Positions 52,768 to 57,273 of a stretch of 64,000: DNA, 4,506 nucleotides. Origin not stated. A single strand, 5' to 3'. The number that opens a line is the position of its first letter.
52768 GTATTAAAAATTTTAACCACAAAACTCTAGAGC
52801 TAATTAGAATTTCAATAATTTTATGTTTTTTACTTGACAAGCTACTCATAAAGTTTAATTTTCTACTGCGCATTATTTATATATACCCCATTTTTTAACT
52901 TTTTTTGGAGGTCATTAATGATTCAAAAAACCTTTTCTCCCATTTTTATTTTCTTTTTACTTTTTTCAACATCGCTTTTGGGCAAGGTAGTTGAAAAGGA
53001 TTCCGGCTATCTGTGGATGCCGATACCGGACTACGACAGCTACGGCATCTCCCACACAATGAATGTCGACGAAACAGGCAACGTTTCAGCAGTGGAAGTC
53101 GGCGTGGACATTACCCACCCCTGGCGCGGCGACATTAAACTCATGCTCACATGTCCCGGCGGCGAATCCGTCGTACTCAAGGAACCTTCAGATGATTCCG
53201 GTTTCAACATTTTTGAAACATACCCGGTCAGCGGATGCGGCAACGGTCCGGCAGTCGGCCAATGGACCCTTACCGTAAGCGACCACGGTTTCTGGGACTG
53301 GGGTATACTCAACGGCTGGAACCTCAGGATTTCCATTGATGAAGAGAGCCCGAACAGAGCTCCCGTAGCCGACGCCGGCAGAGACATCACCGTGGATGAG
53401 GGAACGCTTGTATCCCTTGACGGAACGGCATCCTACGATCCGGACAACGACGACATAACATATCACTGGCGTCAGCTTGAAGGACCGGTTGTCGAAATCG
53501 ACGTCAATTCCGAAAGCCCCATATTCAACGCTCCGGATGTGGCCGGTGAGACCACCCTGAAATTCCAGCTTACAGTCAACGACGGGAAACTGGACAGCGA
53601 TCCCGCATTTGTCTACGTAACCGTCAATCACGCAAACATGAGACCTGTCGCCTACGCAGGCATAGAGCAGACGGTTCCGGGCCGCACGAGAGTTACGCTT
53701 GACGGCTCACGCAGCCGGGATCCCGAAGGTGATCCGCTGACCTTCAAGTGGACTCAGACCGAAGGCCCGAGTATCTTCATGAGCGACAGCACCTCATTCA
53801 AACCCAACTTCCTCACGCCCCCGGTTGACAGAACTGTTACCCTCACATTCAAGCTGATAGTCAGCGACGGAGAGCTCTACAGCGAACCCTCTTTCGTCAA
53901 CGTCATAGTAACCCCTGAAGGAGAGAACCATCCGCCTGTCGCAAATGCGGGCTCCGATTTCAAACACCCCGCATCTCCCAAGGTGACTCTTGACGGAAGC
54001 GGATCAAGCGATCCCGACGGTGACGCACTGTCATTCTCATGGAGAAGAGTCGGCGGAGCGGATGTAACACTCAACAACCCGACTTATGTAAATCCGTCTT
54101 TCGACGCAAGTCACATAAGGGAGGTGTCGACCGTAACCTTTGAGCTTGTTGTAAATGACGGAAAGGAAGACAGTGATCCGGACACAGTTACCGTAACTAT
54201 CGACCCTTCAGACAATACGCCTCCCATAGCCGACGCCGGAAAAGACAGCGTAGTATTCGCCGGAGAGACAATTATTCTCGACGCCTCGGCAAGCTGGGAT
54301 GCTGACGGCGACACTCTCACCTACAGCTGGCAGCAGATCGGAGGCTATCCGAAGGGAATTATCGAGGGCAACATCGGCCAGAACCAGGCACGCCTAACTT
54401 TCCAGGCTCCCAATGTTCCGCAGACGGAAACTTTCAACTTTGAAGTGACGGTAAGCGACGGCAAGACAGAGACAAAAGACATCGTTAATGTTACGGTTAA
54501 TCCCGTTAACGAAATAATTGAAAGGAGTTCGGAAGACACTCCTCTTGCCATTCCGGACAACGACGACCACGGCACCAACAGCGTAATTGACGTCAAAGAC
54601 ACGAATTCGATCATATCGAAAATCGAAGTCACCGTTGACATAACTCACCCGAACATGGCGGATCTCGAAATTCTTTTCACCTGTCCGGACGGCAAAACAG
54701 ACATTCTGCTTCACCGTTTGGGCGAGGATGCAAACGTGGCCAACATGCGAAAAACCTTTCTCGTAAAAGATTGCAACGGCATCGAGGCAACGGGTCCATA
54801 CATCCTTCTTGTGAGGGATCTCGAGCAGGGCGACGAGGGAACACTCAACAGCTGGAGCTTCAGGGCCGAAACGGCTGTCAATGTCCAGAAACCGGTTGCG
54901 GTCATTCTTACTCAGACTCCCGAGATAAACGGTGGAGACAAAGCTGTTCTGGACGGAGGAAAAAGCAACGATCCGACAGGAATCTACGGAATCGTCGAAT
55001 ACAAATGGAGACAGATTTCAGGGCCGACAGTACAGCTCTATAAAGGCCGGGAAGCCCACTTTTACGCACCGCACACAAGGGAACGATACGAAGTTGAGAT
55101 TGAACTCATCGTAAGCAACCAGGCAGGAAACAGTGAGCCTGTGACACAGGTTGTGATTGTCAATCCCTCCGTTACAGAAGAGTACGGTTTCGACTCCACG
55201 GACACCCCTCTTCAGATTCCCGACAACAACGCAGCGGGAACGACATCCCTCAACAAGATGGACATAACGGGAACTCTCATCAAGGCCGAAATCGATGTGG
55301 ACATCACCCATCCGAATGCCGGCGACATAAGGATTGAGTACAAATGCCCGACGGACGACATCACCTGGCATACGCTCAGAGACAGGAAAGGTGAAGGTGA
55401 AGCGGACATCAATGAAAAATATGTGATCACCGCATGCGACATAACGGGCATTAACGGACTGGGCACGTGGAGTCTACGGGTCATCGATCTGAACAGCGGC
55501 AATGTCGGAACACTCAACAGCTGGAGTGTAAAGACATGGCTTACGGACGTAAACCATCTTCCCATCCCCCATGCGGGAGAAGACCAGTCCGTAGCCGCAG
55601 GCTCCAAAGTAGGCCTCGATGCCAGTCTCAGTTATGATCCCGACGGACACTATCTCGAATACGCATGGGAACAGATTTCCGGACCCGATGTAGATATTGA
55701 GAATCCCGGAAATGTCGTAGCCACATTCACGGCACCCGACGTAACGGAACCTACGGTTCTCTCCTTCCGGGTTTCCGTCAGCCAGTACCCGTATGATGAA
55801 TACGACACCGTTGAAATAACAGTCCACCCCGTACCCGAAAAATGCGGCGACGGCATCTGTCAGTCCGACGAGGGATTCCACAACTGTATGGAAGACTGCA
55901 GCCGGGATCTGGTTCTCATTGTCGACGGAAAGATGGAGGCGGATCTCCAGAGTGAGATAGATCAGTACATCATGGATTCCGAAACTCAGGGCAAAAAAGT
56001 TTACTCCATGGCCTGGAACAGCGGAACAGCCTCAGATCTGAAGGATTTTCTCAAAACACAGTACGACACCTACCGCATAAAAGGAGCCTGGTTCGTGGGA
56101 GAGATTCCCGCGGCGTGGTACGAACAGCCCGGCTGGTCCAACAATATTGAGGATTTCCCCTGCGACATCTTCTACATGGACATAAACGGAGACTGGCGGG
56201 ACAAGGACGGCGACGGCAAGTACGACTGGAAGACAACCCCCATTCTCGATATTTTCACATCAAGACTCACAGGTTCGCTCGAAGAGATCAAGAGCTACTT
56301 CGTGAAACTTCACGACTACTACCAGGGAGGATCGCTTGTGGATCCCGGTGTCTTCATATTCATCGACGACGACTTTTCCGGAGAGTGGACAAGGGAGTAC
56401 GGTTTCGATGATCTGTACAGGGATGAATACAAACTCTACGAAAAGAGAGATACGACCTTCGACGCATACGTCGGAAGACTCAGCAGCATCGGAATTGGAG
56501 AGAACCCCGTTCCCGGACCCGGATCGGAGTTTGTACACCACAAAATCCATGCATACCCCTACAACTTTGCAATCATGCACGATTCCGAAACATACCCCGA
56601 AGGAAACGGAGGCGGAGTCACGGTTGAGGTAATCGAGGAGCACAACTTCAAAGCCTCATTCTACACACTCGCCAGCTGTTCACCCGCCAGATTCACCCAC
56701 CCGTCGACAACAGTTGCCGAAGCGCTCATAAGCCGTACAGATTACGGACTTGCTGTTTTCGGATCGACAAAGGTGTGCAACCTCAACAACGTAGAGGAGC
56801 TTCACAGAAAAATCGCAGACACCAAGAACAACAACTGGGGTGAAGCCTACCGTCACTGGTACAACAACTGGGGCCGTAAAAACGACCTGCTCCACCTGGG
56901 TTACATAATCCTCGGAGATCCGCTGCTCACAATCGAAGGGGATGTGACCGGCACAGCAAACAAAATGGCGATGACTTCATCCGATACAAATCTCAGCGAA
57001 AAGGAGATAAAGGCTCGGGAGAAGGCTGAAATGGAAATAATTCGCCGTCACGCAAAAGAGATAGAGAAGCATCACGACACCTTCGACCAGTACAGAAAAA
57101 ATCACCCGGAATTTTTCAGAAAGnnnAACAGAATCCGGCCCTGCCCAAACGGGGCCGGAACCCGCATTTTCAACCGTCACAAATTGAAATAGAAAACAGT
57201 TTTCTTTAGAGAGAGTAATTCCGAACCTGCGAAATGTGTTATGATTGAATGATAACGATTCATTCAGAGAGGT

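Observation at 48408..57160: Tandem 1402-aa paralogs: three orphan proprotein-convertase P-domains and six PKD-like repeats fused to a gingipain(C25)-like domain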

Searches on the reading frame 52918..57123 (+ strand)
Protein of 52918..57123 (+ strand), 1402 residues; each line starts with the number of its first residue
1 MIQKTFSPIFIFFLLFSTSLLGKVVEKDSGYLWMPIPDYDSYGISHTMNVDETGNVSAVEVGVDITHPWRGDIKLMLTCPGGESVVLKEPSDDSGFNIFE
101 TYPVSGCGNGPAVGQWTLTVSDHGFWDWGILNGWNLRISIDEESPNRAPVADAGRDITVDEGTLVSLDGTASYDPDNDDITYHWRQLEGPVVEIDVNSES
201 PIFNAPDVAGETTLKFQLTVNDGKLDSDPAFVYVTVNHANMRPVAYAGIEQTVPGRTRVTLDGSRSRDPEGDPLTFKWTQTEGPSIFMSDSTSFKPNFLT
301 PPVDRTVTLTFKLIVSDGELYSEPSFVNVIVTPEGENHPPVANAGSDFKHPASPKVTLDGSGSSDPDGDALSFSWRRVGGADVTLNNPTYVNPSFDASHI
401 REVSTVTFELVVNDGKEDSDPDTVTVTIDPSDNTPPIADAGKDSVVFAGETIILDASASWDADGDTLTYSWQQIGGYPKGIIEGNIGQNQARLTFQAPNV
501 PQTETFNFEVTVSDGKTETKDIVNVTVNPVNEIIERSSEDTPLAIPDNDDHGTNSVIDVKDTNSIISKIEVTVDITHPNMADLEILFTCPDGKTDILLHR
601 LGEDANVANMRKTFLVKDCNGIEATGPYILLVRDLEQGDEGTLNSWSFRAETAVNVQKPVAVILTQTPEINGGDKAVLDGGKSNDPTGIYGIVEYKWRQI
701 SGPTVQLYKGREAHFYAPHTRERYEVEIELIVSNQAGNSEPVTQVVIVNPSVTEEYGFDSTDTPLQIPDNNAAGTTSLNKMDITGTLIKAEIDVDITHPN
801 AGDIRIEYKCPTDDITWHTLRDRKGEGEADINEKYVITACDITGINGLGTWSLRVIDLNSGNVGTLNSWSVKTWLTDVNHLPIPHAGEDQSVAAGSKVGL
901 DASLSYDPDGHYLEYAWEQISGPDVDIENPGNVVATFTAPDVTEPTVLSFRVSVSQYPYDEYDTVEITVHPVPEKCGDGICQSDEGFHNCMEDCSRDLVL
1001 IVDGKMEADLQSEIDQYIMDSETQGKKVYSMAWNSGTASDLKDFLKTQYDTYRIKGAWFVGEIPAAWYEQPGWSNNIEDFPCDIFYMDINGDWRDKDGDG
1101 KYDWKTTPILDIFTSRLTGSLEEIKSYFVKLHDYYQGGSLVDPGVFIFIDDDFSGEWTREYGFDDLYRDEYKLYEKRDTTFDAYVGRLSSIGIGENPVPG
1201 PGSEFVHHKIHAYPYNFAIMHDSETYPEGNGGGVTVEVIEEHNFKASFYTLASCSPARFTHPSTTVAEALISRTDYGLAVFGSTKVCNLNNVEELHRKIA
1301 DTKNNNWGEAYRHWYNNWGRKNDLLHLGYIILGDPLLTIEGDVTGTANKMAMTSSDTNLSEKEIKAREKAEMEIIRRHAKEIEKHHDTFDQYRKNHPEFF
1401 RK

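Call 7: search_protein_families(library=pfam, proteins=[window:52918-57123:+], max_evalue=0.1)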
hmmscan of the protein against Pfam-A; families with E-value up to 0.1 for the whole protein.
window:52918-57123:+ (1402 aa): 9 families
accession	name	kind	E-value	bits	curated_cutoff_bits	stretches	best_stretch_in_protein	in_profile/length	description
PF22352.2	K319L-like_PKD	-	4e-71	235.5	27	6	153-236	1-84/84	K319L-like, PKD domain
PF01483.27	P_proprotein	-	2.5e-46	156.1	21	3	567-649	2-85/86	Proprotein convertase P-domain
PF18911.6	PKD_4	-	1.1e-36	125.2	27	5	433-472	1-40/85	PKD domain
PF21027.3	Sde0182_C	-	6e-31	107.3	27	5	451-517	1-70/83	Cellulose-binding protein Sde0182, C-terminal domain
PF17963.7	Big_9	-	2.5e-19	70.4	23.6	3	146-235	1-89/89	Bacterial Ig domain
PF02010.21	REJ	-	1.7e-17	63.7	25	3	213-319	54-186/452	REJ domain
PF22839.2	DUF7015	-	7.8e-05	23.3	35.2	0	156-190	53-90/100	Domain of unknown function (DUF7015)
PF05345.18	He_PIG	-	0.0016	19.2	24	1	451-527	20-95/96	Putative Ig domain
PF00801.26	PKD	-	0.0017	18.7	23.5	0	443-527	8-80/80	PKD domain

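Call 18: find_homologous_proteins(query=window:52918-57123:+)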
Query window:52918-57123:+ (1402 aa): 5353 proteins with E <= 0.001 among 8000 candidates; the best 120 are listed.
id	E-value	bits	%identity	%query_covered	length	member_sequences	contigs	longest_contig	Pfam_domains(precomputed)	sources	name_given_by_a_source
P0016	0.0e+0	3287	100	100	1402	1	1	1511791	PF21027.4,PF22352.3,PF17963.8,PF02010.22,PF01483.28,PF18911.7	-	-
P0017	0.0e+0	2240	67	100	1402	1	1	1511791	PF21027.4,PF22352.3,PF00801.27,PF17963.8,PF02010.22,PF01483.28,PF18911.7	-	-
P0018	0.0e+0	1539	30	58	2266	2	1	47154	PF21027.4,PF22352.3,PF00801.27,PF17963.8,PF17803.8,PF02010.22,PF18911.7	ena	-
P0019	0.0e+0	1453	34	59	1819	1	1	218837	PF19408.6,PF00801.27,PF00047.32,PF17803.8,PF10387.15,PF02010.22,PF19081.7,PF18911.7,PF21027.4,PF22352.3,PF17963.8,PF13927.13,PF18962.8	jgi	jgi:hypothetical protein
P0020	0.0e+0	1418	32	58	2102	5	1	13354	PF19408.6,PF00801.27,PF17892.8,PF17803.8,PF02010.22,PF19081.7,PF18911.7,PF21027.4,PF22352.3,PF17963.8,PF18962.8,PF05345.19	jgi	-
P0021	0.0e+0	1339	32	63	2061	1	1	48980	PF00801.27,PF17892.8,PF17803.8,PF02010.22,PF19081.7,PF18911.7,PF21027.4,PF13895.13,PF22352.3,PF17963.8,PF18962.8,PF05345.19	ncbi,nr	ncbi:MAG: T9SS type A sorting domain-containing protein [Prolixibacteraceae bacterium]|nr:T9SS type 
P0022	0.0e+0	1327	30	62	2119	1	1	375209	PF19408.6,PF00801.27,PF17892.8,PF17803.8,PF02010.22,PF19081.7,PF18911.7,PF21027.4,PF13895.13,PF22352.3,PF17963.8,PF18962.8,PF05345.19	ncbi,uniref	ncbi:PKD domain-containing protein [Roseimarinus sediminis]|uniref:PKD domain-containing protein n=1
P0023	0.0e+0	1304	34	59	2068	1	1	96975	PF21027.4,PF22352.3,PF00801.27,PF17963.8,PF17892.8,PF17803.8,PF02010.22,PF18911.7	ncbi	-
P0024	0.0e+0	1250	33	59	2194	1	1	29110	PF19408.6,PF17892.8,PF17803.8,PF02010.22,PF19081.7,PF18911.7,PF21027.4,PF13895.13,PF22352.3,PF17963.8,PF18962.8,PF05345.19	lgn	-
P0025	0.0e+0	1207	35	43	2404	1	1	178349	PF01839.30,PF11454.14,PF21027.4,PF22352.3,PF17963.8,PF13517.13,PF17803.8,PF02010.22,PF18911.7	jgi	jgi:hypothetical protein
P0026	0.0e+0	1175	41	24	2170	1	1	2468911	PF21027.4,PF22352.3,PF20170.5,PF07686.24,PF17963.8,PF13927.13,PF17803.8,PF26798.1,PF02570.21,PF18911.7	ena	-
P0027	0.0e+0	1144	32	56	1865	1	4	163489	PF21027.4,PF22352.3,PF00801.27,PF17963.8,PF17892.8,PF17803.8,PF02010.22,PF18911.7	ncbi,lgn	-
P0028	0.0e+0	1103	33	62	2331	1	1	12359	PF13229.13,PF21027.4,PF22352.3,PF00801.27,PF17963.8,PF17803.8,PF22842.4,PF24507.2,PF02010.22,PF05048.20,PF18911.7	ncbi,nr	ncbi:MAG: right-handed parallel beta-helix repeat-containing protein [Myxococcales bacterium]|nr:rig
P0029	0.0e+0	1092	33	59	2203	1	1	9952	PF07495.20,PF21027.4,PF05906.17,PF22352.3,PF00801.27,PF17963.8,PF17892.8,PF24908.1,PF01436.28,PF18911.7,PF00630.26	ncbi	ncbi:MAG: PKD domain-containing protein, partial [bacterium]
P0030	0.0e+0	1059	36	58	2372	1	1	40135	PF21027.4,PF13895.13,PF22352.3,PF02225.28,PF14321.12,PF17963.8,PF17803.8,PF02128.22,PF02010.22,PF18911.7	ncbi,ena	-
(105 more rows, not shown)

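Call 19: search_protein_families(library=ncbifam, proteins=[window:52918-57123:+], max_evalue=0.01)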
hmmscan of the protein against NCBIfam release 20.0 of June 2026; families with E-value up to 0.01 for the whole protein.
window:52918-57123:+ (1402 aa): 3 families
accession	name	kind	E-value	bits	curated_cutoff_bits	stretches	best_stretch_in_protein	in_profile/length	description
NF038112.1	myxo_dep_M36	subfamily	1.6e-125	420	1500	3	337-752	1187-1567/1604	myxosortase-dependent M36 family metallopeptidase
NF038111.1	rhom_dep_M36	equivalog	7.9e-62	209.1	1700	5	429-532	1180-1280/1315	rhombosortase-dependent M36 family metallopeptidase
NF012211.1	tand_rpt_95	domain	1.8e-07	31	90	1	459-532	19-89/98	tandem-95 repeat protein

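Call 26: find_encoding_contigs(protein=P0016, flank=2000, max_places=3)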
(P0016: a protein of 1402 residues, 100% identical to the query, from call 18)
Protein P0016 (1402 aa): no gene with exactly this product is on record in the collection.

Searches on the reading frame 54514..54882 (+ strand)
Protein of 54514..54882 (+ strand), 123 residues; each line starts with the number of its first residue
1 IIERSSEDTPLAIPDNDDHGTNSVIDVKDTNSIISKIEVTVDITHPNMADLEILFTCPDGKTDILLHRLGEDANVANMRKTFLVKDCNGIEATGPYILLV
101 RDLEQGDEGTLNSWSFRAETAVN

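Call 55: search_dna_similar(query=window:54514-54882:+, collection=plasmids, mode=protein, max_evalue=0.00001, max_rows=40, rows=spread)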
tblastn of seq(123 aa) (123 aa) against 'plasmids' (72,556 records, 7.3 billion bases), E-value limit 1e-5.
Records with a match: 9; places in all: 10; records where one place covers at least 80% of the query: 9.
Best place of each record, by identity: <60% 9.
By first word of the organism name: Pseudoalteromonas 5; Vibrio 3; Chondrinema 1.
By predicted mobility (MOB-suite, as given by PLSDB): non-mobilizable 9.
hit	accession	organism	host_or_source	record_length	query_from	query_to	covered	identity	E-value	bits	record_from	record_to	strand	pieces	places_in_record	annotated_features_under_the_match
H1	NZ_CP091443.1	Pseudoalteromonas sp. CF6-2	sediment,South Sea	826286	6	116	90%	39.6%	4e-16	80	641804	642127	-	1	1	S8 family serine peptidase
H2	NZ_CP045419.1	Pseudoalteromonas sp. THAF3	pure culture,Surface of a polyethylene ...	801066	9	116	88%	38.0%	5e-9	59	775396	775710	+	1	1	S8 family serine peptidase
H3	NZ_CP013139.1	Pseudoalteromonas sp. Bsw20308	seawater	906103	11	116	86%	38.7%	2e-7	55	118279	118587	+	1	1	S8 family serine peptidase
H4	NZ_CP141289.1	Vibrio parahaemolyticus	Anadara tuberculosa,whole organism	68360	10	116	87%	36.4%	2e-9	61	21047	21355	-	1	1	S8 family serine peptidase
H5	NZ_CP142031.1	Pseudoalteromonas sp. CuT4-3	whole organism,deep-sea sediment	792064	6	116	90%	35.1%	1e-6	52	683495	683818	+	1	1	S8 family serine peptidase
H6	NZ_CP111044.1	Chondrinema litorale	Seaweed,red alga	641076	11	117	87%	36.3%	4e-10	63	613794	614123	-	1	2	proprotein convertase P-domain-containing protein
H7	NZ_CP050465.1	Vibrio campbellii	single cell,seawater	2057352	11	116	86%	34.9%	2e-7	55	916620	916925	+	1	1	none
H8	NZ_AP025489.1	Vibrio fortis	-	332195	11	116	86%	34.0%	8e-6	50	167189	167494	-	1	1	S8 family serine peptidase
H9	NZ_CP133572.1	Pseudoalteromonas sp. HL-AS2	sediment core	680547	6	116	90%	32.4%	6e-7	54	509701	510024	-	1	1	S8 family serine peptidase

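Call 56: get_annotated_region(hit=H6, flank=6000)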
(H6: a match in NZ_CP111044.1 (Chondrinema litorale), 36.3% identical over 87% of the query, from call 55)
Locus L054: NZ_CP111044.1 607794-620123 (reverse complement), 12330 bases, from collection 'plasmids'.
description: Chondrinema litorale strain WSW3-B12 plasmid unnamed2, complete sequence
organism: Chondrinema litorale (NCBI taxid 2994555)
taxonomy: Bacteria; Bacteroidota; Cytophagia; Cytophagales; Flammeovirgaceae; Chondrinema; Chondrinema litorale
host: -; source: Seaweed,red alga; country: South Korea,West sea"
typing (MOB-suite, as given by PLSDB): non-mobilizable
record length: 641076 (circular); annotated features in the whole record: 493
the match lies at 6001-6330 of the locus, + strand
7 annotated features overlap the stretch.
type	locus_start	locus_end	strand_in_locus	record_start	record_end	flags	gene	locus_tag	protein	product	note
CDS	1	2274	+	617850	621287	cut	-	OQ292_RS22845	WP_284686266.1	SusC/RagA family TonB-linked outer membrane protein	GO:0071702 - organic substance transport [Evidence IEA]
CDS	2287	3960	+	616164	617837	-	-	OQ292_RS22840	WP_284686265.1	SusD/RagB family nutrient-binding outer membrane lipoprotein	-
CDS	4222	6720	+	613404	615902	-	-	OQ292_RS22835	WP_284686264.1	proprotein convertase P-domain-containing protein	GO:0006508 - proteolysis [Evidence IEA]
CDS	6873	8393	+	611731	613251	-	-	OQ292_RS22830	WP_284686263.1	FAD-binding protein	-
CDS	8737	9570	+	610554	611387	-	-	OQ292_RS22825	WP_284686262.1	hypothetical protein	-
CDS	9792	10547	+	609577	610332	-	-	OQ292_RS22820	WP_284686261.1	hypothetical protein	-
CDS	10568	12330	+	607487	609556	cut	-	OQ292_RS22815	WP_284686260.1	sensor histidine kinase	-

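Call 57: search_protein_families(library=pfam, proteins=[L054:4222-6717:+], max_evalue=0.0001)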
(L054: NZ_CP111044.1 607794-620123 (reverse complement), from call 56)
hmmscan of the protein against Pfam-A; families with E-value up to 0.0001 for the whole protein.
L054:4222-6717:+ (832 aa): 2 families
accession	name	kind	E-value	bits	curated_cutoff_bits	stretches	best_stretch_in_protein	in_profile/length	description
PF01483.27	P_proprotein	-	3.7e-43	146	21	2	618-703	3-85/86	Proprotein convertase P-domain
PF00082.27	Peptidase_S8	-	1.7e-37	129.7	21.8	1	212-513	4-274/288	Subtilase family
